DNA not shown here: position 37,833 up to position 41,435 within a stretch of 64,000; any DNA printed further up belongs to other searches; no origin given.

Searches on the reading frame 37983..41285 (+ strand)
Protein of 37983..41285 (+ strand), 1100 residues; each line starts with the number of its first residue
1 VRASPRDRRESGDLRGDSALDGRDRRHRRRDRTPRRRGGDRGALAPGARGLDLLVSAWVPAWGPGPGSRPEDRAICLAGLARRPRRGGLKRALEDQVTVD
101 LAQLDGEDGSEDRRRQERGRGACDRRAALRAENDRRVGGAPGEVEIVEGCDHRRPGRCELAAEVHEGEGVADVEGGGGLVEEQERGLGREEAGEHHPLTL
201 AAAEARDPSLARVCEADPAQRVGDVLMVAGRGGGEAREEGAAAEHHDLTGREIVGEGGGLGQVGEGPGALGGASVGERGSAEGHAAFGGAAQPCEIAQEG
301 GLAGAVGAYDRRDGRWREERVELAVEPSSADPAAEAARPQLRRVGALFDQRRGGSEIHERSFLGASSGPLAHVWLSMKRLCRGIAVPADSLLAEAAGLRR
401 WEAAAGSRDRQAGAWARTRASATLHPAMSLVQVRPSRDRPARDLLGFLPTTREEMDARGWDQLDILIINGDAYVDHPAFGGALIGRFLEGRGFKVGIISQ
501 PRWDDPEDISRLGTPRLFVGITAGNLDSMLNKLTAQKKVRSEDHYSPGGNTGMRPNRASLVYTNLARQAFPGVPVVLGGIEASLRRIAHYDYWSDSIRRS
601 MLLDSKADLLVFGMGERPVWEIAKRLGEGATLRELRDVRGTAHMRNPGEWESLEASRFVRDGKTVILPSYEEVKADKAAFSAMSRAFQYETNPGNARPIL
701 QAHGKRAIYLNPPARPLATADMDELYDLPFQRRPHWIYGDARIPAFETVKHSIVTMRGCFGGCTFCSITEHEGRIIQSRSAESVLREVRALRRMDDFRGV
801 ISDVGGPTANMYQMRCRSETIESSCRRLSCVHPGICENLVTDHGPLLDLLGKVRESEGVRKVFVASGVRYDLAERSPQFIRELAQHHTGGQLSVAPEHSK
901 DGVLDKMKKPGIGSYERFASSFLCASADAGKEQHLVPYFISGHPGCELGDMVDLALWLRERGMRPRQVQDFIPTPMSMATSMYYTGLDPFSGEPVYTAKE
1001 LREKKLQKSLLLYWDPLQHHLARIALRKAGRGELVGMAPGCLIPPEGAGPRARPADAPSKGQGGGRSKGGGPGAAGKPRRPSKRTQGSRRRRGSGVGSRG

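Call 66: search_protein_families(library=pfam, proteins=[window:37983-41285:+], max_evalue=0.001)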
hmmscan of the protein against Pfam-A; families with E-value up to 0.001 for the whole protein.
window:37983-41285:+ (1100 aa): 3 families
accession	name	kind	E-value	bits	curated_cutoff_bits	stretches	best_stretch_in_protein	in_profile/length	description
PF08497.15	Radical_SAM_N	-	5.9e-127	423.5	25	1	447-752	1-301/301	Radical SAM N-terminal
PF11842.13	DUF3362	-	1.2e-21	78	27.6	1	967-1071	2-116/151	Domain of unknown function (DUF3362)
PF04055.27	Radical_SAM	-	1.5e-08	35.4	29.5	1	753-923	1-134/166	Radical SAM superfamily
